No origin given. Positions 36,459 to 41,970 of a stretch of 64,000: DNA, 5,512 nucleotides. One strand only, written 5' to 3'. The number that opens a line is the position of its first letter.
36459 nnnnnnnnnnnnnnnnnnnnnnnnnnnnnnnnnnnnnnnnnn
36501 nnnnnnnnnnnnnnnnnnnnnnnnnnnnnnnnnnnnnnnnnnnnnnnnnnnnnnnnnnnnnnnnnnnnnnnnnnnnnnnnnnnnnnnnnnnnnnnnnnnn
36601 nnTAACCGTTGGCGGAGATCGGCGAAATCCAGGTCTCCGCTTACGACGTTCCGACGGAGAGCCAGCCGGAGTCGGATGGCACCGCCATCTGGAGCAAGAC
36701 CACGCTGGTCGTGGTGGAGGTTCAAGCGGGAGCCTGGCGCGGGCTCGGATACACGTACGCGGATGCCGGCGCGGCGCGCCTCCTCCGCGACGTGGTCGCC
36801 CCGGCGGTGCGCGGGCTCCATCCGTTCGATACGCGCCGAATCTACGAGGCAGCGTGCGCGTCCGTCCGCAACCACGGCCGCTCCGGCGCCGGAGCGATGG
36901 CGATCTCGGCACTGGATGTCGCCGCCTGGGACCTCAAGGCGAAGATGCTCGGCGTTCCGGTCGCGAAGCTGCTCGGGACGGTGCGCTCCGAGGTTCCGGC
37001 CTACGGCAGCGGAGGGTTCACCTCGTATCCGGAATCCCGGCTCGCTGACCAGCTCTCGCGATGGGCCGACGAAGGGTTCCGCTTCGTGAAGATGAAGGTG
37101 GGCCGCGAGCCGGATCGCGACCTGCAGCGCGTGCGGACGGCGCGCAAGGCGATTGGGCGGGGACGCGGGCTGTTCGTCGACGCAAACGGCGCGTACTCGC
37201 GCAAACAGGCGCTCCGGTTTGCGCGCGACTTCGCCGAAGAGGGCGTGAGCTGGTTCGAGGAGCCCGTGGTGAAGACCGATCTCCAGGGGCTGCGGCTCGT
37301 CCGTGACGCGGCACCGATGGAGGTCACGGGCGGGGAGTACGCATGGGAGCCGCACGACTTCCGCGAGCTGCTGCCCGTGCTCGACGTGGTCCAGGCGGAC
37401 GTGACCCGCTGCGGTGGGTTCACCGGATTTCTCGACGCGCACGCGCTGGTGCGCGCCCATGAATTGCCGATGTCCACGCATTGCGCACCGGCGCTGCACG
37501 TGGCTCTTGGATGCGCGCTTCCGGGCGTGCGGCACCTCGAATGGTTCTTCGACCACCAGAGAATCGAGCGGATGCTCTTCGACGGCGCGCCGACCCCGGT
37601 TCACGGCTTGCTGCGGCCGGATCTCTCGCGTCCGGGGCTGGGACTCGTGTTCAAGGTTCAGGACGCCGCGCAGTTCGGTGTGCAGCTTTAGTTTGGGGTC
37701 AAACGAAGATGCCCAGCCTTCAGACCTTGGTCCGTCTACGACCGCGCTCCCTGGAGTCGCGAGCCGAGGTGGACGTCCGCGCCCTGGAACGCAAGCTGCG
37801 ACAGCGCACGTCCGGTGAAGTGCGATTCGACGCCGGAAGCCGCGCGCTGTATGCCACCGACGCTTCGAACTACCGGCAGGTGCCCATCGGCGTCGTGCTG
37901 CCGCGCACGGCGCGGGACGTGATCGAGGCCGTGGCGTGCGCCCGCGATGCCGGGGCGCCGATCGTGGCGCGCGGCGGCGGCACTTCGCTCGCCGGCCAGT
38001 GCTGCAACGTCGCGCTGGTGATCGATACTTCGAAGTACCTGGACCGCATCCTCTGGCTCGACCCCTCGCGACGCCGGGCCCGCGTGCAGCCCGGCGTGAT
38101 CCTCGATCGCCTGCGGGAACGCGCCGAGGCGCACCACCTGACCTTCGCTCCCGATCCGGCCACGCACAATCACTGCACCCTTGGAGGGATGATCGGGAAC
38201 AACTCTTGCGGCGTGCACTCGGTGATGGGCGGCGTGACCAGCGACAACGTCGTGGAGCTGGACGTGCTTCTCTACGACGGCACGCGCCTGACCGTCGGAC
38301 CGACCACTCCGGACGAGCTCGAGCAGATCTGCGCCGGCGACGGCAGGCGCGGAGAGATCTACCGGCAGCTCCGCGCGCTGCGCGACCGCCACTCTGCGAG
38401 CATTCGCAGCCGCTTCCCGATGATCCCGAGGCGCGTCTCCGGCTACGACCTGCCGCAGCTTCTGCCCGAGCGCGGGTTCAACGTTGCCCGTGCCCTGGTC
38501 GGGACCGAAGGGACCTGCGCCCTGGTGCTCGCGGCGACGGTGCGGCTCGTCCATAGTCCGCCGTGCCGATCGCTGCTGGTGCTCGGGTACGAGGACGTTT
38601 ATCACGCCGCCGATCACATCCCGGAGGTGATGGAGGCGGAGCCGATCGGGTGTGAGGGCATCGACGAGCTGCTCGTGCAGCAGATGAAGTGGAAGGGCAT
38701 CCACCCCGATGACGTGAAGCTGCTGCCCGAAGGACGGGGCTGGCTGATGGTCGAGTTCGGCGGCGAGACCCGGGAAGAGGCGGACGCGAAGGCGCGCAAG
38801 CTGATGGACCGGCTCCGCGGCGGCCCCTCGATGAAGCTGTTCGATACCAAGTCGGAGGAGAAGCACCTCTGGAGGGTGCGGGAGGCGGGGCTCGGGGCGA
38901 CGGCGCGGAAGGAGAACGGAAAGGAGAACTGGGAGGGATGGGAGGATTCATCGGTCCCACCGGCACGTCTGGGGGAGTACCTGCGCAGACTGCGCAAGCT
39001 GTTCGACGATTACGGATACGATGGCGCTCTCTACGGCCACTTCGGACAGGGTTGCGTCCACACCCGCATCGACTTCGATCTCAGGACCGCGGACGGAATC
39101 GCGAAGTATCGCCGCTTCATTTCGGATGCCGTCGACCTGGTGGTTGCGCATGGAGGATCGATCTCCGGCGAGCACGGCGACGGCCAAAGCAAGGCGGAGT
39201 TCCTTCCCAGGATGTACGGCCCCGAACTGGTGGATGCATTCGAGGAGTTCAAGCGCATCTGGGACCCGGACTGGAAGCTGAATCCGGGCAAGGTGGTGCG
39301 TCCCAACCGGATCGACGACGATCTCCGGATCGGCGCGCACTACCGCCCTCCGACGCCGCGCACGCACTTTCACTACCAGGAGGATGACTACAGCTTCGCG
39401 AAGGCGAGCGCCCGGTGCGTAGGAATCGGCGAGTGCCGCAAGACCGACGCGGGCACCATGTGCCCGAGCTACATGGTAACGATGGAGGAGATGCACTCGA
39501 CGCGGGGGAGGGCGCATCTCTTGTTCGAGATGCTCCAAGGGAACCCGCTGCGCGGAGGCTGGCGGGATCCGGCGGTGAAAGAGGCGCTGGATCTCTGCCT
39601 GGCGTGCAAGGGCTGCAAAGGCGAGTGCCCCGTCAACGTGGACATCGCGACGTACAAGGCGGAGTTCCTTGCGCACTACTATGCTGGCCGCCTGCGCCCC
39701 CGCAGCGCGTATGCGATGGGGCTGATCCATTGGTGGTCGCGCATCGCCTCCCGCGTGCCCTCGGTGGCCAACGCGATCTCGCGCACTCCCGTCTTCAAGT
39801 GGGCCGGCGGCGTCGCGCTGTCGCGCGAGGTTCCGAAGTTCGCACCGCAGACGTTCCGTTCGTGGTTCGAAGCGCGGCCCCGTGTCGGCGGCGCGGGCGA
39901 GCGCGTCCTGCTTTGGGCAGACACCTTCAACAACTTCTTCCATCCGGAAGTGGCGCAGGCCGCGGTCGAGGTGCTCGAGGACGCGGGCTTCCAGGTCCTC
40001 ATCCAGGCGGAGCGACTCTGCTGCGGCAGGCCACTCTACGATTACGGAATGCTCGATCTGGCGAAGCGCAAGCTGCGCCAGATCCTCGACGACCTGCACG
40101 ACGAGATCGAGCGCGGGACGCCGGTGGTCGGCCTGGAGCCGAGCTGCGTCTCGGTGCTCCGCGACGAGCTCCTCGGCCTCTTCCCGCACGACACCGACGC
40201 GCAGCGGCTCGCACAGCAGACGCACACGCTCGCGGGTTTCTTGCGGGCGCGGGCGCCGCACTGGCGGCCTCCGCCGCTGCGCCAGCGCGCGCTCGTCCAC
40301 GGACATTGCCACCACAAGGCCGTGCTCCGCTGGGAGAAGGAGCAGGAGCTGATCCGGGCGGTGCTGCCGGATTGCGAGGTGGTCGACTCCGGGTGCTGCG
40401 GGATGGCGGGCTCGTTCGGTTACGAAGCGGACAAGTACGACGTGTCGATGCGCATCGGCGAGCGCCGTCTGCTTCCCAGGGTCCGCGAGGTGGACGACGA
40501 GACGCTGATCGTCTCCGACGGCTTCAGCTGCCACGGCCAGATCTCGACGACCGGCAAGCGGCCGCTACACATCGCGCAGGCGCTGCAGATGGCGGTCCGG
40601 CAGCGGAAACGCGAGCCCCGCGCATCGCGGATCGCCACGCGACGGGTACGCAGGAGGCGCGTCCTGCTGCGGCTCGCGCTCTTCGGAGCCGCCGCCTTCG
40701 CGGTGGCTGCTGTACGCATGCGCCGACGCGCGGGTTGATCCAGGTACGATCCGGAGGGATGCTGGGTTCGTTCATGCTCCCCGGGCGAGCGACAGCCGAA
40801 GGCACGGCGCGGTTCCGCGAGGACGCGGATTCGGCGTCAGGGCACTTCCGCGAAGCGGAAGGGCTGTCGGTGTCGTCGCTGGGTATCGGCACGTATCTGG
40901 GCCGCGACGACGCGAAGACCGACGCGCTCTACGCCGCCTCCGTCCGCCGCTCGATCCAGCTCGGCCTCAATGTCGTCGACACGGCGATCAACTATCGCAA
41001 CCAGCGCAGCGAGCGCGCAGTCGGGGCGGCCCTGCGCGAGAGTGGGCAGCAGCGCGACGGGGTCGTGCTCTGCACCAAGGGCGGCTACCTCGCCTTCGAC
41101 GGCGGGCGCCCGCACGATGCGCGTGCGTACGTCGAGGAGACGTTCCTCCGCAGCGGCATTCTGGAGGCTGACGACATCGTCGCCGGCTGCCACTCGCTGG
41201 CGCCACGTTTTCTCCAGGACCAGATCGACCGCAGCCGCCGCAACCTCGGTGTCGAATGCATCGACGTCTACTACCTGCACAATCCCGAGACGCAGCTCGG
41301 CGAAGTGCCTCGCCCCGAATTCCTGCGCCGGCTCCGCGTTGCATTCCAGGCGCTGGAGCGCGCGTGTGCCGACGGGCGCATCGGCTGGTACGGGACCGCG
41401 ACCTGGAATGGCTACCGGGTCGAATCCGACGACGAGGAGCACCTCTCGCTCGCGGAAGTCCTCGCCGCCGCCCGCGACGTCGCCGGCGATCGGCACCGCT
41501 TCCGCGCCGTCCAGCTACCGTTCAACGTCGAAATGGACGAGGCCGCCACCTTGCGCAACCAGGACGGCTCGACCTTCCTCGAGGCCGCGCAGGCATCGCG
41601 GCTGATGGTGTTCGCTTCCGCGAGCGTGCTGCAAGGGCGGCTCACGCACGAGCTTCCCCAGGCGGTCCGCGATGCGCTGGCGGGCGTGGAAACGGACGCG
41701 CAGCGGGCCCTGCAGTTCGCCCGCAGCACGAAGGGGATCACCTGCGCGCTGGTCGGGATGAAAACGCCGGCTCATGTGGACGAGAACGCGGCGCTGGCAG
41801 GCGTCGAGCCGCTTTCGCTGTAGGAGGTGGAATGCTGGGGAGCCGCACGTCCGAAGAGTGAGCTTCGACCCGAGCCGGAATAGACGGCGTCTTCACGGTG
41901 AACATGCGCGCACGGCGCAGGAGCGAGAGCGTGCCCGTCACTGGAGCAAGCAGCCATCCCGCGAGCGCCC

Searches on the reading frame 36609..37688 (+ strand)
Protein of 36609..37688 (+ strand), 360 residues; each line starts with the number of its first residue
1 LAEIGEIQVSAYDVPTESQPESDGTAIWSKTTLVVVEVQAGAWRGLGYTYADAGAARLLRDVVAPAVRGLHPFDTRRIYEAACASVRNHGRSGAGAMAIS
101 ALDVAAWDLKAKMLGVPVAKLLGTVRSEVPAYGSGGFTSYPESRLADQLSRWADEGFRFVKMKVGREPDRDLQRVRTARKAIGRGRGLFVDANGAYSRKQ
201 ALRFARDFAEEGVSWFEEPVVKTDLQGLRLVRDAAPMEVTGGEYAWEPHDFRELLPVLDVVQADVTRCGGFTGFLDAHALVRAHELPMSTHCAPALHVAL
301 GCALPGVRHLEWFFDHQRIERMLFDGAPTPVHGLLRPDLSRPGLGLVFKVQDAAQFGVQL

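Call 12: search_protein_families(library=pfam, proteins=[window:36609-37688:+], max_evalue=0.001)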
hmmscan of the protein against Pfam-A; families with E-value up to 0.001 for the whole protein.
window:36609-37688:+ (360 aa): 2 families
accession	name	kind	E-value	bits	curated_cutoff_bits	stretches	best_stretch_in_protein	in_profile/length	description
PF13378.12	MR_MLE_C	-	1.1e-55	189.1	29.4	1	145-349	2-216/219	Enolase C-terminal domain-like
PF02746.21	MR_MLE_N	-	9.2e-11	42.4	22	1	8-123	3-117/117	Mandelate racemase / muconate lactonizing enzyme, N-terminal domain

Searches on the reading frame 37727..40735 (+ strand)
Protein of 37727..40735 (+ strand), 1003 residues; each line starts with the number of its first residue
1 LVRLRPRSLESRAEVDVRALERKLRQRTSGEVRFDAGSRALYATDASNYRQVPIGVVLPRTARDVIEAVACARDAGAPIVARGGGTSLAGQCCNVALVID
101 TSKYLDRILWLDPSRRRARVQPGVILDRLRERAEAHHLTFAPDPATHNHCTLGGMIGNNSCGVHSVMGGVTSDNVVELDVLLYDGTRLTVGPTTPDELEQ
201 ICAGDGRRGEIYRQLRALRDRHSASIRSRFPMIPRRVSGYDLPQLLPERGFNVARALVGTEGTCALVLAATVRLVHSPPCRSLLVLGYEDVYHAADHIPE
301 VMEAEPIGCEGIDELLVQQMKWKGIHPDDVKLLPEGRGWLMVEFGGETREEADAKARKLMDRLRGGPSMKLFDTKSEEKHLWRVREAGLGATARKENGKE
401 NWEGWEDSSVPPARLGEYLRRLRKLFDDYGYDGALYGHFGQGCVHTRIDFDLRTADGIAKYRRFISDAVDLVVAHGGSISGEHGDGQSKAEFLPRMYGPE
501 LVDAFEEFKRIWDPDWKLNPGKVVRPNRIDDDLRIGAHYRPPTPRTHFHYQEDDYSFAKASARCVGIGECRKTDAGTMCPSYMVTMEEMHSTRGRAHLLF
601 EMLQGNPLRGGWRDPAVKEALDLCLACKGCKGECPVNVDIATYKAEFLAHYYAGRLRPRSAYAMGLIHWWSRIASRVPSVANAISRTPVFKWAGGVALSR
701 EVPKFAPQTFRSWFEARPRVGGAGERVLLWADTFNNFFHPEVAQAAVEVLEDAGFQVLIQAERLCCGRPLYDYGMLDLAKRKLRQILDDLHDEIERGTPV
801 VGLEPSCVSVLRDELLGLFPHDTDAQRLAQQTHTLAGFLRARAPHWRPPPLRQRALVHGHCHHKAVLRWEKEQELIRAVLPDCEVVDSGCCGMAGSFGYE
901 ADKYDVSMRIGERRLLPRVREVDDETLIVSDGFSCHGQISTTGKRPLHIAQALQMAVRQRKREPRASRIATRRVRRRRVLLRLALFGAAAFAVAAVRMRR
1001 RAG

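Call 12: search_protein_families(library=pfam, proteins=[window:37727-40735:+], max_evalue=0.001)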
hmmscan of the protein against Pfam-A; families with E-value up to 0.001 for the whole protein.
window:37727-40735:+ (1003 aa): 5 families
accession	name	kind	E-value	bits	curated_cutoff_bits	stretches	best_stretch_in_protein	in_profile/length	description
PF02913.24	FAD-oxidase_C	-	1.1e-48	166.6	21.2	1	280-523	4-248/248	FAD linked oxidases, C-terminal domain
PF01565.28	FAD_binding_4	-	1.2e-38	132.4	26.4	1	53-190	1-138/139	FAD binding domain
PF02754.22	CCG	-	2e-08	34.6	20.6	1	737-811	12-84/85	Cysteine-rich domain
PF13183.11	Fer4_8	-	7.3e-07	30.1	27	1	562-638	3-68/68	4Fe-4S dicluster domain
PF13534.11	Fer4_17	-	9.5e-06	26.5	22.2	1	563-639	1-61/61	4Fe-4S dicluster domain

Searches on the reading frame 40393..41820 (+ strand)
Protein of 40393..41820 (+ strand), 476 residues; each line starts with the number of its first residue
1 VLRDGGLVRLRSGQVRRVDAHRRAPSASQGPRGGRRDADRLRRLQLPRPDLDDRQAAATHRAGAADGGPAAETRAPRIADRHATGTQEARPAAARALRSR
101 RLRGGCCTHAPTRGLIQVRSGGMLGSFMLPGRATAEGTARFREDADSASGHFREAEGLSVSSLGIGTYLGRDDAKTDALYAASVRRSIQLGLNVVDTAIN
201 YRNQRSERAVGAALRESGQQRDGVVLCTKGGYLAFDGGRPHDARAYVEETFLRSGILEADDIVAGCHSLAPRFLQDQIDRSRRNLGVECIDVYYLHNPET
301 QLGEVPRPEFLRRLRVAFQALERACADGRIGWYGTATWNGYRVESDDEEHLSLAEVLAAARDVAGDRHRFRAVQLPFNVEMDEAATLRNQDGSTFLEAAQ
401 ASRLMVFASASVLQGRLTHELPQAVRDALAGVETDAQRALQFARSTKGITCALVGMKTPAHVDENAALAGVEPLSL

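Call 12: search_protein_families(library=pfam, proteins=[window:40393-41820:+], max_evalue=0.001)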
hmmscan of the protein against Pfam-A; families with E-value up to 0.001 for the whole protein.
window:40393-41820:+ (476 aa): 1 family
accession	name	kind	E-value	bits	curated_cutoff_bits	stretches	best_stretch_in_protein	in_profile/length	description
PF00248.27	Aldo_ket_red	-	2.2e-21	76.6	24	1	163-418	2-198/291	Aldo/keto reductase family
